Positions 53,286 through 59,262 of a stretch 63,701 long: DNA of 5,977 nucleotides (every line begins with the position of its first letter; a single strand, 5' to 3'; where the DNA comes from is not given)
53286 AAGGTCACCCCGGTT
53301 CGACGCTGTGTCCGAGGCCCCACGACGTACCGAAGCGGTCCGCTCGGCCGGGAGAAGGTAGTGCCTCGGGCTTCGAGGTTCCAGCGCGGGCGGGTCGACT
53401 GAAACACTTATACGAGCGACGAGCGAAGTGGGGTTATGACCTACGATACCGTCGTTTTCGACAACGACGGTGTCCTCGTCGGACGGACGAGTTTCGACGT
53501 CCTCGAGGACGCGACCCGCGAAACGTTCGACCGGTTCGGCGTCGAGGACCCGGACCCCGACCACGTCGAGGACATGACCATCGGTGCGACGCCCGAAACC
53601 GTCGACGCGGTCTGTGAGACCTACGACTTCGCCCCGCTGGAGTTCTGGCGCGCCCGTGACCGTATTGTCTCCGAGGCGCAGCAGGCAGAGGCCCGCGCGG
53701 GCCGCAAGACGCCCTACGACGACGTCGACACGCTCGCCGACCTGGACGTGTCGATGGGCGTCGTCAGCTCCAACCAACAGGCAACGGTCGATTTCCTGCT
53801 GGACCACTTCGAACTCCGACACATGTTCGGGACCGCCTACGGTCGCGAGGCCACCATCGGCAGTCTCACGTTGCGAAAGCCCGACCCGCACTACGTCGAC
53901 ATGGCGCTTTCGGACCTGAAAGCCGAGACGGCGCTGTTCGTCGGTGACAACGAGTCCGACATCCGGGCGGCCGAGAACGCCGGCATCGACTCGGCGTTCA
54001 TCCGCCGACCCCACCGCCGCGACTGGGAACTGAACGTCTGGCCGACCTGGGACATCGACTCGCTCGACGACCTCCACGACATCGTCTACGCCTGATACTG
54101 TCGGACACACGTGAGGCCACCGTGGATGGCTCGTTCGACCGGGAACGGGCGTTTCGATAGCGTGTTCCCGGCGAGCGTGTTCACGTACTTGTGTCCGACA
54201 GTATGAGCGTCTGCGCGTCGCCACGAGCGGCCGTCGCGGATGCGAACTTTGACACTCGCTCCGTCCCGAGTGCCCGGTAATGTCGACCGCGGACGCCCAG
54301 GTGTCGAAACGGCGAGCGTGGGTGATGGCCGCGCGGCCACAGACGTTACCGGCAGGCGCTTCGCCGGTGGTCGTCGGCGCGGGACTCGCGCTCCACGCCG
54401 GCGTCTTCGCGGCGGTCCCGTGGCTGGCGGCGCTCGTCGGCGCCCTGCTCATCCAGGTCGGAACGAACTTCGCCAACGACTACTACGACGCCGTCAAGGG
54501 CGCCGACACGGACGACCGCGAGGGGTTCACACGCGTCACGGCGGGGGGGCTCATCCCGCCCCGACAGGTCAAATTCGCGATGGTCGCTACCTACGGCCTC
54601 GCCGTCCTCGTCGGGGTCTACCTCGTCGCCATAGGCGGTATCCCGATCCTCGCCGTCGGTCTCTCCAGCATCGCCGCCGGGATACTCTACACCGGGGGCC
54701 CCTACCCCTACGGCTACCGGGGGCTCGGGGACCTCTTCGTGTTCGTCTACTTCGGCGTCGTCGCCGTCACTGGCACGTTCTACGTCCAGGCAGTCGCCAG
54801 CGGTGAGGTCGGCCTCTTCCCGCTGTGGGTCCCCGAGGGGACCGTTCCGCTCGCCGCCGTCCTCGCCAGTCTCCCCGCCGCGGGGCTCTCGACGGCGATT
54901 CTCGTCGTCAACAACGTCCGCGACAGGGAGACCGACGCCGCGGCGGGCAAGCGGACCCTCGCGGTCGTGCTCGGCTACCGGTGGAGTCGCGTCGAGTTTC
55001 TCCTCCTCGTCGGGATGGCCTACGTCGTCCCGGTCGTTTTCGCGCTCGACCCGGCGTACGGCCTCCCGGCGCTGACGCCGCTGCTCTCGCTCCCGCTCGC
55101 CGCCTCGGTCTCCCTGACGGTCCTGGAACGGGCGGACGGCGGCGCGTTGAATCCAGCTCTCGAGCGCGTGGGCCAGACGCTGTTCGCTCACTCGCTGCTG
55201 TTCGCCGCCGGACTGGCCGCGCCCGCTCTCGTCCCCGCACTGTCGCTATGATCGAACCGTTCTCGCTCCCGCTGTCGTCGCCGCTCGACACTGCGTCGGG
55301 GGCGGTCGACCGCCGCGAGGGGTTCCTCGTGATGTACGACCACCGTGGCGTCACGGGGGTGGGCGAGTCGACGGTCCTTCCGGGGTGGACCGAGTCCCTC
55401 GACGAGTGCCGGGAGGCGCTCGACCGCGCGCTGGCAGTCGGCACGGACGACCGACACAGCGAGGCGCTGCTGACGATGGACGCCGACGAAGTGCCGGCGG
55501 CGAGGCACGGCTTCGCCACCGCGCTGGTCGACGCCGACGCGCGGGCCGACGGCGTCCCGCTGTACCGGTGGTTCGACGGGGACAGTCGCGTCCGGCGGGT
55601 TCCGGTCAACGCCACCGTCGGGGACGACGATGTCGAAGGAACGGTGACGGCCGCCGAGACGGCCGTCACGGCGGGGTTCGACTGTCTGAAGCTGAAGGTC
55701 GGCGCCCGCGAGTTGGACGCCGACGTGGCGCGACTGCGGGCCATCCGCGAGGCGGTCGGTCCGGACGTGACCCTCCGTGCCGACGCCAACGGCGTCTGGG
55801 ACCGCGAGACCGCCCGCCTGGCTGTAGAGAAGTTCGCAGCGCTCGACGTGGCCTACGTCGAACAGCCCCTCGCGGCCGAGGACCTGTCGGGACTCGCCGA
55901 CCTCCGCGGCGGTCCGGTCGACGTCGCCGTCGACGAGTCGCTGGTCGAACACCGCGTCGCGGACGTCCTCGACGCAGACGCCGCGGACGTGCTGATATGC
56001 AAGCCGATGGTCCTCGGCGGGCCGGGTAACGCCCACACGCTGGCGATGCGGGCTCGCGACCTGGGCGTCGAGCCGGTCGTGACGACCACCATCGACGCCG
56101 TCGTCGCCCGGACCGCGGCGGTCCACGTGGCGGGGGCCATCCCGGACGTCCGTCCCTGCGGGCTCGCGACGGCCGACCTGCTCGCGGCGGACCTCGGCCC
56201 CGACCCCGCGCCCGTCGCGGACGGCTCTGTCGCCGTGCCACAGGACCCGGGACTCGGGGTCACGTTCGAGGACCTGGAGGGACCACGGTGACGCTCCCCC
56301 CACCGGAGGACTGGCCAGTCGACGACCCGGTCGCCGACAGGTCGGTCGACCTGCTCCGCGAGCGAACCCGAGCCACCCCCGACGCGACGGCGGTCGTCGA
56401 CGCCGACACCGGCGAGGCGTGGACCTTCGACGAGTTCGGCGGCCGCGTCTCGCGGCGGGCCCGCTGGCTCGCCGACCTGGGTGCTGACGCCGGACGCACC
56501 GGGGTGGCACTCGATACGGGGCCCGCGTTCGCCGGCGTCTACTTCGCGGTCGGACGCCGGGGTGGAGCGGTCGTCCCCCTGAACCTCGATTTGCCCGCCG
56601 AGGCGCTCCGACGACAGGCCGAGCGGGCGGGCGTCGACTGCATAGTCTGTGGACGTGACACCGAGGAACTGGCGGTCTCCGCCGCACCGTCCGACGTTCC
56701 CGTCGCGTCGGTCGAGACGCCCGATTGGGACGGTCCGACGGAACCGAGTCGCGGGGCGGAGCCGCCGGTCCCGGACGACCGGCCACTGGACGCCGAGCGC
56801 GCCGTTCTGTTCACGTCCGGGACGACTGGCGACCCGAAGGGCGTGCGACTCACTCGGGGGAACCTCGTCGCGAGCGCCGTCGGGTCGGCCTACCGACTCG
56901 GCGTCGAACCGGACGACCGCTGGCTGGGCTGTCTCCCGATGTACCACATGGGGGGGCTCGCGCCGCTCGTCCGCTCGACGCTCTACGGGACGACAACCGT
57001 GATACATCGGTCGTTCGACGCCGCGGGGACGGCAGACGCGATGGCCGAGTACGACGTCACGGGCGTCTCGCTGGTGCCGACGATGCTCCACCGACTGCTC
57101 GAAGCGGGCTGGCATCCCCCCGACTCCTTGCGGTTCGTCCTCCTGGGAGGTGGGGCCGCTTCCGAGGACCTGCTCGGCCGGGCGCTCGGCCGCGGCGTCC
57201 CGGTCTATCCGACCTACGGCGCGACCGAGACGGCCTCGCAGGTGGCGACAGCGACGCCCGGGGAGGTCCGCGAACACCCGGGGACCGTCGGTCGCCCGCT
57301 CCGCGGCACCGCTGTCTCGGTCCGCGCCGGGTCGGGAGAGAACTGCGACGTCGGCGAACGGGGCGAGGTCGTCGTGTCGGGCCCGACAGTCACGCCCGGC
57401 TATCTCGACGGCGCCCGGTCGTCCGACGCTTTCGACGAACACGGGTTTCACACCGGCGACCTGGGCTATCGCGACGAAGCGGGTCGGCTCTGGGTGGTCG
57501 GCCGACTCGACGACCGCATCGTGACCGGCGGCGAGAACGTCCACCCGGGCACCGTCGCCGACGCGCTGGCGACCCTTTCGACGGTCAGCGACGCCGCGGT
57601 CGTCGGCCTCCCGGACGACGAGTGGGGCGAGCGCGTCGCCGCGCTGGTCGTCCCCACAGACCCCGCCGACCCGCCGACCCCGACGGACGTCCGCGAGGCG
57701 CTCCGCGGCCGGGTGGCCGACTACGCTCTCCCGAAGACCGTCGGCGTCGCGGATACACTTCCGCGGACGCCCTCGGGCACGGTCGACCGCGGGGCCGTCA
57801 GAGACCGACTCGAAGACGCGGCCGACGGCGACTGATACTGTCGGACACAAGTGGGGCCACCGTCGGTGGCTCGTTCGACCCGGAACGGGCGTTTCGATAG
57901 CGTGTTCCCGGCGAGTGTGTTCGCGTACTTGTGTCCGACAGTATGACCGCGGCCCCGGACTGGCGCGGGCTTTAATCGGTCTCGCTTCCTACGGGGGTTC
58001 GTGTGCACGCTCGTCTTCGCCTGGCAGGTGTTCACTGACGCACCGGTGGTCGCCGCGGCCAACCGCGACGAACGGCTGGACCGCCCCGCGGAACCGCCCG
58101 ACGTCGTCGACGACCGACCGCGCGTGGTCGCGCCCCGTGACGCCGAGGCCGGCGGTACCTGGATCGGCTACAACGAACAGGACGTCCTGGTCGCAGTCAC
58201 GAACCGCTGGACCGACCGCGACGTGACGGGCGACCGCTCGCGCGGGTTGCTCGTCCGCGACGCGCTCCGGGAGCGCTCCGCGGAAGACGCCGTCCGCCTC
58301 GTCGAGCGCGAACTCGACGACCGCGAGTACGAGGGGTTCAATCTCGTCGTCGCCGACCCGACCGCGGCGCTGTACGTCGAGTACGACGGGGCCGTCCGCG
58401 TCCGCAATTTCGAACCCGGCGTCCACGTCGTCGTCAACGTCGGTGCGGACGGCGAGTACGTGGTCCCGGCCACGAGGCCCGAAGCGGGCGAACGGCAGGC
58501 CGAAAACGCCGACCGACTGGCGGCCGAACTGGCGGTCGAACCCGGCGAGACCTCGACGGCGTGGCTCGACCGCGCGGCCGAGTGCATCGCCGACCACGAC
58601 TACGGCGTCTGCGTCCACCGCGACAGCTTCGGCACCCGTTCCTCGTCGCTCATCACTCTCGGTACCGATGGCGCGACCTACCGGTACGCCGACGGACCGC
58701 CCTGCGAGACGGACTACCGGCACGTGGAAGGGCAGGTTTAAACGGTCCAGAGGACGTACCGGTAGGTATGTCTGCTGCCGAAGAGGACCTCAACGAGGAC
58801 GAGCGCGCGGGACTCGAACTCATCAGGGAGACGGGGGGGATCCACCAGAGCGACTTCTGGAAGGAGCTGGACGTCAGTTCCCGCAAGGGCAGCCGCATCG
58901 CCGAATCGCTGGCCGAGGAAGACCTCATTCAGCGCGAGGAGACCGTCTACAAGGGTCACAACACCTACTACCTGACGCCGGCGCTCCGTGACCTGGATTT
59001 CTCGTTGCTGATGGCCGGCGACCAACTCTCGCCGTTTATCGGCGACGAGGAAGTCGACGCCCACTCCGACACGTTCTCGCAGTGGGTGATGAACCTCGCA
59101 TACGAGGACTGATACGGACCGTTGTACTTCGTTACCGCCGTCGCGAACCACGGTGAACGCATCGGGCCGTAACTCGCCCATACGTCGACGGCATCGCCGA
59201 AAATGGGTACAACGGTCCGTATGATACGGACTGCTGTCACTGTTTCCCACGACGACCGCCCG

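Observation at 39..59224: Two unrelated MITE families both make T-N-A duplications, and six of nine copies sit exactly on the TGA stop codon of a gene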

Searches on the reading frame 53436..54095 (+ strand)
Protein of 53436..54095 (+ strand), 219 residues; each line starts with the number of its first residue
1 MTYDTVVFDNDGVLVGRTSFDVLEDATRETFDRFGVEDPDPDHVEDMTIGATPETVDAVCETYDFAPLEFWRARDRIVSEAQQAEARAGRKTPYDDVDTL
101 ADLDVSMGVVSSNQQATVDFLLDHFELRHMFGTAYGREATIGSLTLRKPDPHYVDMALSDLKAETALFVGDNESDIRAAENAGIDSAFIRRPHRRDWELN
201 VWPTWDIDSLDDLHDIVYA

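Call 9: search_protein_families(library=pfam, proteins=[window:53436-54095:+])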
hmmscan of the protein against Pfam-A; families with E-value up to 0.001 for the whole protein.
window:53436-54095:+ (219 aa): 3 families
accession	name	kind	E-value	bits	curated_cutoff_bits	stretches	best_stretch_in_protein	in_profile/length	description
PF13419.12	HAD_2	-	4.6e-19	69.6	23.8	1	6-188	1-177/178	Haloacid dehalogenase-like hydrolase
PF00702.32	Hydrolase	-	1.1e-13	52.5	26.4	1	3-183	1-191/191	haloacid dehalogenase-like hydrolase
PF13242.12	Hydrolase_like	-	7.2e-10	39.1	22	1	146-212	2-74/75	HAD-hyrolase-like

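Call 10: find_encoding_contigs(protein=window:53436-54095:+, flank=10000, max_places=10)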
Protein window:53436-54095:+ (219 aa): 1 contig read that carries it; 1 place shown.
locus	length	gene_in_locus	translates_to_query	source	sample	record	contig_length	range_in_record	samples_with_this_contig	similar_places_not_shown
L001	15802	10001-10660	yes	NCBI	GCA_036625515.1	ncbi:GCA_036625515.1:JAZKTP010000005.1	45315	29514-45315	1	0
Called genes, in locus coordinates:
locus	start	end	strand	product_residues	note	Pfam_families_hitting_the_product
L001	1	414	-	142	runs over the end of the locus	-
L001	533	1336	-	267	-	PF01966:HD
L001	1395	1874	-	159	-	PF00578:AhpC-TSA, PF08534:Redoxin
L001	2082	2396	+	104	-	PF02416:TatA_B_E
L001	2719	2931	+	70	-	-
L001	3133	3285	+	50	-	-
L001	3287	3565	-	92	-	PF01893:UPF0058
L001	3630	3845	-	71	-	PF23434:DUF7120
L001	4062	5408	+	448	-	PF00425:Chorismate_bind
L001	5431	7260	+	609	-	PF02776:TPP_enzyme_N, PF02775:TPP_enzyme_C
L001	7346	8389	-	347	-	PF00226:DnaJ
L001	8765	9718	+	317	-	PF00378:ECH_1, PF16113:ECH_2 (weak)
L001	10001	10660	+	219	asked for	PF00702:Hydrolase, PF13419:HAD_2, PF13242:Hydrolase_like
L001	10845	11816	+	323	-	PF01040:UbiA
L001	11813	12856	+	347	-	PF13378:MR_MLE_C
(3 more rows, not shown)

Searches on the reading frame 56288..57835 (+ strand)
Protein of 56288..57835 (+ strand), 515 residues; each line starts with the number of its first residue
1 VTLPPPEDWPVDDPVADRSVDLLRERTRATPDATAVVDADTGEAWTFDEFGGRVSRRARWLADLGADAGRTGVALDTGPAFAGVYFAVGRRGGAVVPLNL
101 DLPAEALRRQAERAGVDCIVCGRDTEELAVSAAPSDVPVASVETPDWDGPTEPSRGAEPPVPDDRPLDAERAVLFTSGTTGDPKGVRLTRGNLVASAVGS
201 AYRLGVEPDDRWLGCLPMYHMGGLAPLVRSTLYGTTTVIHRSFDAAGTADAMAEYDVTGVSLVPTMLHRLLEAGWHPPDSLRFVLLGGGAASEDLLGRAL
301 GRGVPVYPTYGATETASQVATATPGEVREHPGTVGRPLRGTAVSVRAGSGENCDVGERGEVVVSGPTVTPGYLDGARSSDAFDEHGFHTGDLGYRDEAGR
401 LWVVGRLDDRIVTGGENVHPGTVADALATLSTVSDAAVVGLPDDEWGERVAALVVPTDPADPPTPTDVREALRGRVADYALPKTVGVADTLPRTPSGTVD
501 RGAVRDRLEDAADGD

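Call 9: search_protein_families(library=pfam, proteins=[window:56288-57835:+])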
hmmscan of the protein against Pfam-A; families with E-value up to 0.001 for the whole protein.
window:56288-57835:+ (515 aa): 2 families
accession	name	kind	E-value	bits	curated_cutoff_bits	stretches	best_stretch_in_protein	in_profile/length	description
PF00501.34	AMP-binding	-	4.2e-69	233.6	29.9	1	24-373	2-384/384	AMP-binding enzyme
PF13193.12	AMP-binding_C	-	4.1e-16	60.1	24.5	1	424-497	3-75/76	AMP-binding enzyme C-terminal domain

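Call 30: find_homologous_proteins(query=window:56288-57835:+, max_evalue=1e-50)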
Query window:56288-57835:+ (515 aa): 3350 proteins with E <= 1e-50 among 8000 candidates; the best 120 are listed.
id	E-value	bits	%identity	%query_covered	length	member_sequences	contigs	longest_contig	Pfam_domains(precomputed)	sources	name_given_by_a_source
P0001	0.0e+0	1139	100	100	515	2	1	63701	PF00501.35,PF13193.13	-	-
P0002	5.3e-228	776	72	100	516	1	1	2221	PF00501.35,PF13193.13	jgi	jgi:O-succinylbenzoic acid--CoA ligase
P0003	1.7e-225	768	73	99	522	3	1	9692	PF00501.35,PF13193.13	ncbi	-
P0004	2.3e-219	748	71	100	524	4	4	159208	PF00501.35,PF13193.13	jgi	-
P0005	2.9e-219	747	71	100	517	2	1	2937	PF00501.35,PF13193.13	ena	-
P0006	8.0e-219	746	71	99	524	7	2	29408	PF00501.35,PF13193.13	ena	-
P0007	2.7e-217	741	70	100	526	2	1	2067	PF00501.35,PF13193.13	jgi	-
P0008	2.1e-211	721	67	100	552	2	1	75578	PF00501.35,PF13193.13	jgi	-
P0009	9.0e-211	719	68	100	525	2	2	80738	PF00501.35,PF13193.13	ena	-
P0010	3.7e-210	717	70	99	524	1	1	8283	PF00501.35,PF13193.13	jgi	jgi:O-succinylbenzoic acid--CoA ligase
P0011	2.1e-207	708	66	100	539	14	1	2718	PF00501.35,PF13193.13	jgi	jgi:O-succinylbenzoic acid--CoA ligase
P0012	1.3e-205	702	69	100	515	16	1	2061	PF00501.35,PF13193.13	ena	-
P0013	1.2e-200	686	69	94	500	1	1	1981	PF00501.35,PF13193.13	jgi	jgi:O-succinylbenzoic acid--CoA ligase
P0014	1.3e-199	683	66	99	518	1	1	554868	PF00501.35,PF13193.13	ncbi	ncbi:class I adenylate-forming enzyme family protein [Halosimplex sp. J119]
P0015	4.6e-197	674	65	99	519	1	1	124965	PF00501.35,PF13193.13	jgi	-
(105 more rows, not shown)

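Call 31: find_encoding_contigs(protein=P0004, flank=7000, max_places=3)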
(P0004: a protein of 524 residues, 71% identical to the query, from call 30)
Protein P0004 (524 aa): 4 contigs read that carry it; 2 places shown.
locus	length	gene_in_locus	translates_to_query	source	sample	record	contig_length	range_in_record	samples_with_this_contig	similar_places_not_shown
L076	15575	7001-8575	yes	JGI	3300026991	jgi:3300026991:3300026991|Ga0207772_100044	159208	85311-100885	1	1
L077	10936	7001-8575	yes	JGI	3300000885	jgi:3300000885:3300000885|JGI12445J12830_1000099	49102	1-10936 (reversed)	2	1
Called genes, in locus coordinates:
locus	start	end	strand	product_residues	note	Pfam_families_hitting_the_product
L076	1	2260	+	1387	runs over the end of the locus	PF02518:HATPase_c, PF13589:HATPase_c_3 (faint), PF14890:Intein_splicing, PF09239:Topo-VIb_trans, PF18000:Top6b_C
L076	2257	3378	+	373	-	PF04406:TP6A_N, PF20768:Topo_VI_alpha, PF21180:TOP6A-Spo11_Toprim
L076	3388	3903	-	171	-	-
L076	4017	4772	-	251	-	PF13483:Lactamase_B_3, PF12706:Lactamase_B_2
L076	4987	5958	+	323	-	PF01040:UbiA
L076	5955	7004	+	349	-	PF21508:MenC_N (weak), PF13378:MR_MLE_C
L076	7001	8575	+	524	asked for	PF00501:AMP-binding, PF13193:AMP-binding_C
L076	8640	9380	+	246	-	PF05742:TANGO2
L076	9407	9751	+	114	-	-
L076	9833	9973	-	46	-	-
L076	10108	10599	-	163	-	-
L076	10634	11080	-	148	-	PF26256:DUF8060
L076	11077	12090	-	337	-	PF24318:DUF7490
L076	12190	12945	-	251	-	PF10977:DUF2797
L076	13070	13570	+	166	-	PF01161:PBP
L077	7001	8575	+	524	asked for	PF00501:AMP-binding, PF13193:AMP-binding_C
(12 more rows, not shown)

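Call 32: find_encoding_contigs(protein=P0003, flank=7000, max_places=2)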
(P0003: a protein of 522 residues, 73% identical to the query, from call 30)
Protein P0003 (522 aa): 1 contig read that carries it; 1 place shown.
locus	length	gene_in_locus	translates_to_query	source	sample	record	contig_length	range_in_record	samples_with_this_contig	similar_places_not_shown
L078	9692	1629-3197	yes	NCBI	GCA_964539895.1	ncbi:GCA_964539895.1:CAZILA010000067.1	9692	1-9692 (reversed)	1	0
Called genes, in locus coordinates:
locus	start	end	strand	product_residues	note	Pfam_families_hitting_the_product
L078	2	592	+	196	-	?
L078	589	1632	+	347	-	PF13378:MR_MLE_C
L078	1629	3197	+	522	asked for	PF00501:AMP-binding, PF13193:AMP-binding_C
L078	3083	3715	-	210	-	-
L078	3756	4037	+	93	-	-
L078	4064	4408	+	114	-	-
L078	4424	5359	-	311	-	PF08450:SGL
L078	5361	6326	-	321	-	PF03786:UxuA, PF01261:AP_endonuc_2, PF03786:UxuA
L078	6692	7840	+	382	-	PF00155:Aminotran_1_2, PF01053:Cys_Met_Meta_PP (weak)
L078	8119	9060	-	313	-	PF19107:DUF5794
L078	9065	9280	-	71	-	-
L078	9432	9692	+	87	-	?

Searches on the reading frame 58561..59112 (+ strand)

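Call 9: search_protein_families(library=pfam, proteins=[window:58561-59112:+])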
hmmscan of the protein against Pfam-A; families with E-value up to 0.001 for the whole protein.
window:58561-59112:+ (183 aa): 1 family
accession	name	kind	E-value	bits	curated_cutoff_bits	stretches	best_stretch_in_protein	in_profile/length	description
PF24034.1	DUF7343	-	0.00033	20.9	27.6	1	79-125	4-50/62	Domain of unknown function (DUF7343)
